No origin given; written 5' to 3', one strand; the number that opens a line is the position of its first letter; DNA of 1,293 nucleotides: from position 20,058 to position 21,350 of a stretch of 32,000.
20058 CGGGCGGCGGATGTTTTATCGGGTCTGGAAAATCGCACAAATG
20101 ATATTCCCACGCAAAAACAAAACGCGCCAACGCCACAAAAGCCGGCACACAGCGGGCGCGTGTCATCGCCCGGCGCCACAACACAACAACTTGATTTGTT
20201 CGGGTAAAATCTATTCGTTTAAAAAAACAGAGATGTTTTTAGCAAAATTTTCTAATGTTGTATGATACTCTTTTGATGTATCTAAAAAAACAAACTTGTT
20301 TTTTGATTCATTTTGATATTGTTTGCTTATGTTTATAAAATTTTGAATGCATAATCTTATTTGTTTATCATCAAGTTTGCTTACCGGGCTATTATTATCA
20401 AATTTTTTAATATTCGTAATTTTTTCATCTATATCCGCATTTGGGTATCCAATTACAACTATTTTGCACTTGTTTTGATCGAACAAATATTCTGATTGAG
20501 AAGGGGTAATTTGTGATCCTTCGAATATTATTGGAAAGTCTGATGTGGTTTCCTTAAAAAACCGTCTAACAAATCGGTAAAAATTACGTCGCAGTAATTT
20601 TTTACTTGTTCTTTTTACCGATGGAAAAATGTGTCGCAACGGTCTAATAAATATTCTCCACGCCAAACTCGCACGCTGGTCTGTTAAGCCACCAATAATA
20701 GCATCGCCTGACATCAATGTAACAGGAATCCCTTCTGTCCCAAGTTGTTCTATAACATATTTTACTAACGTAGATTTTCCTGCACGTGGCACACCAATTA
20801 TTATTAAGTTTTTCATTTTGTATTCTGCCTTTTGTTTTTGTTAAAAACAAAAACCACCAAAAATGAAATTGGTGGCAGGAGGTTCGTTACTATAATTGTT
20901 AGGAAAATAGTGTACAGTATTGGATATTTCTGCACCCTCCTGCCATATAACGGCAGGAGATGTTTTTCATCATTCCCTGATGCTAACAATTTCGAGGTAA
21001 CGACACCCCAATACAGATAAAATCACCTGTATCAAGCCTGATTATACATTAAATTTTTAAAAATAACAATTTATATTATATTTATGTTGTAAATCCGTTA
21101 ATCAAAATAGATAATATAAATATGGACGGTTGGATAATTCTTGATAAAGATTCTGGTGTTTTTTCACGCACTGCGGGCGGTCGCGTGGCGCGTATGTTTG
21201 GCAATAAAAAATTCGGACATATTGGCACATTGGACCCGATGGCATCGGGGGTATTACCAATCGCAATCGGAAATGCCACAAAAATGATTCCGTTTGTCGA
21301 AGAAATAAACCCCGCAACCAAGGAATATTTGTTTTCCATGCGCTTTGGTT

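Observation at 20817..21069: Second copy of the structured leader (B, minus strand) upstream of an orphan P-loop NTPase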

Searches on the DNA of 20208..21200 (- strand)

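Call 4: search_rna_families(source=window, start=20700, end=21200, threshold=evalue, max_evalue=10, show_alignments=5)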
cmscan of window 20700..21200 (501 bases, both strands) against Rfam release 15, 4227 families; matches with E-value up to 10: 10.
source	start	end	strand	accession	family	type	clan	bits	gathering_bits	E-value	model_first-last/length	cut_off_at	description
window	20759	20867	-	RF00561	SNORA40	Gene; snRNA; snoRNA; HACA-box;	-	18.7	51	0.94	1-128/128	no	Small nucleolar RNA SNORA40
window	20810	20869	-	RF04239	mir-4679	Gene; miRNA;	-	16.8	88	2.5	1-75/75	no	mir-4679 microRNA precursor family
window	20811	20866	-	RF03566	mir-4875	Gene; miRNA;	-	14.9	90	6.1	1-73/73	no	mir-4875 microRNA precursor family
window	20811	20868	-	RF03578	mir-3910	Gene; miRNA;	-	14.5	95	7.7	1-82/82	no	mir-3910 microRNA precursor family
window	20809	20870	-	RF00932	mir-471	Gene; miRNA;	-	14.4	80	7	1-66/66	no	mir-471 microRNA precursor family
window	20794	20936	-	RF01578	RUF1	Gene; sRNA;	-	14.3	70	3.3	1-264/264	no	Plasmodium RNA of unkown function RUF1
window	20714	20740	-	RF00612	SNORD75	Gene; snRNA; snoRNA; CD-box;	-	12.1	50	7.8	25-58/62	no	Small nucleolar RNA SNORD75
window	20782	20844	-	RF01675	CrcZ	Gene; sRNA;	-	11.2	95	0.87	1-398/398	no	Pseudomonas sRNA CrcZ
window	20954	20977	-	RF01133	sR3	Gene; snRNA; snoRNA; CD-box;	-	10.8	41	2.9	1-55/55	no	Small nucleolar RNA sR3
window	20954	20978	-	RF01295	SCARNA7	Gene; snRNA; snoRNA; scaRNA;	-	8.8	65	5.2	1-330/330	no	Small Cajal body-specific RNA 7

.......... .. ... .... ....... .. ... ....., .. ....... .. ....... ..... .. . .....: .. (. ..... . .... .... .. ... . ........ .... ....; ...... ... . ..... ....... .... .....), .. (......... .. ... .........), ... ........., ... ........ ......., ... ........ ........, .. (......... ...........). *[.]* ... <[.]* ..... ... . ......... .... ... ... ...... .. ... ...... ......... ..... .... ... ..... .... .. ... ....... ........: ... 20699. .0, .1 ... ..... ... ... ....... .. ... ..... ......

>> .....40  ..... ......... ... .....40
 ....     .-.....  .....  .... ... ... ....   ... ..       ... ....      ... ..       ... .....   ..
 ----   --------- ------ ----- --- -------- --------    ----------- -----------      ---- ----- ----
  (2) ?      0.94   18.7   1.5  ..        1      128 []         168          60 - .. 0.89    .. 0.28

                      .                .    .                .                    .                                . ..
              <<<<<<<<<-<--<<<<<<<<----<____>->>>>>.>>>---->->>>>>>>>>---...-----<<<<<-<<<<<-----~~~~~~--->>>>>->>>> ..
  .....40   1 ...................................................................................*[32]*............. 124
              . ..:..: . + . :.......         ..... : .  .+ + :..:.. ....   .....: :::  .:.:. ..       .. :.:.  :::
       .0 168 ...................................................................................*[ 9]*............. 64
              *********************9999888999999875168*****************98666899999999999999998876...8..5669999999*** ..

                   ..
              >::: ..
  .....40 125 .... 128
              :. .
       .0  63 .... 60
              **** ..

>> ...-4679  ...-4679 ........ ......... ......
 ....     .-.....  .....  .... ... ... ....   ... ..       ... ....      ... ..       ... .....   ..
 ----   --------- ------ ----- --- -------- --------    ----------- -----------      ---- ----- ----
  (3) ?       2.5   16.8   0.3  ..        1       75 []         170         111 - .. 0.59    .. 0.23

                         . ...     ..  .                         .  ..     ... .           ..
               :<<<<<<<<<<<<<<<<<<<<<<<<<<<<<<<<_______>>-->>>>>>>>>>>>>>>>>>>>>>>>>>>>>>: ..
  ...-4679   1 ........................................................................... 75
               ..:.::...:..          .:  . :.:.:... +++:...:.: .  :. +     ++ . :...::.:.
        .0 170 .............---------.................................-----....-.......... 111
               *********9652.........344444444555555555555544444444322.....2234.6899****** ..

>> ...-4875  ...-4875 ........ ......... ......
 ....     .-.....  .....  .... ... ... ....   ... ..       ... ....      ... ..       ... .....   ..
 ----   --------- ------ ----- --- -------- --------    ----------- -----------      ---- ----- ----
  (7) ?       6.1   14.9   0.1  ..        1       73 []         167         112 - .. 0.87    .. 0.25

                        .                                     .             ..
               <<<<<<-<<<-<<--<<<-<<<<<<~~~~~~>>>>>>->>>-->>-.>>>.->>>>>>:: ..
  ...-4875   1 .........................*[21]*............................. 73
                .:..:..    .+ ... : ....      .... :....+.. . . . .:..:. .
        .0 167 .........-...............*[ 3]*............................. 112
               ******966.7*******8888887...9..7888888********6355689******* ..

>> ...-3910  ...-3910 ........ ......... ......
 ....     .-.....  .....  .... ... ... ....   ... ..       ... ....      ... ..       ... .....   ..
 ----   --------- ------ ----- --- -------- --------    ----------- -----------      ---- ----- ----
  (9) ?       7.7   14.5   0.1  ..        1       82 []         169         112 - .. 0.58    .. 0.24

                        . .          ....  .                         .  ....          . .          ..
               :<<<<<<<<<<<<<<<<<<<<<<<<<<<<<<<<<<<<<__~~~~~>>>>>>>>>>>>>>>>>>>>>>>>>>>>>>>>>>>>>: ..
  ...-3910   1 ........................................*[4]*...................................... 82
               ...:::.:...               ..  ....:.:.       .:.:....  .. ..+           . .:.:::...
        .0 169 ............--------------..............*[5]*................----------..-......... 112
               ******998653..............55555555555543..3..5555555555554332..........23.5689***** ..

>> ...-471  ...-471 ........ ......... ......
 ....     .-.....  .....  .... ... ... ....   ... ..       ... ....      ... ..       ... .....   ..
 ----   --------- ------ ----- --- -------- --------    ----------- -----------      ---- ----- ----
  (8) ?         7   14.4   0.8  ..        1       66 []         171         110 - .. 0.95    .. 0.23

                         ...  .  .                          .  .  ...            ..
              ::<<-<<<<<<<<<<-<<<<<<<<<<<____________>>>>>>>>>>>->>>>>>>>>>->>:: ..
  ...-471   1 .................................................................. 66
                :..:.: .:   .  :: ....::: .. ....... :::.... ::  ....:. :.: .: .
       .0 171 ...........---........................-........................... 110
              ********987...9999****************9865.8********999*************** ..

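Call 65: search_dna_similar(query=window:20208-21121:-, collection=phages, mode=distant, max_evalue=0.001, max_rows=10)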
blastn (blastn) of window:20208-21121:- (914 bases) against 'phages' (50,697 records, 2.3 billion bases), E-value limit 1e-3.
No match.

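Call 66: search_dna_similar(query=window:20208-21121:-, collection=plasmids, mode=distant, max_evalue=0.001, max_rows=10)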
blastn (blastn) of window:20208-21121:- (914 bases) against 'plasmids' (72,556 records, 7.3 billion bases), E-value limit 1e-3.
No match.
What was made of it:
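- Tried and rejected: The cassette has no match in phages or plasmids (calls 65, 66).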
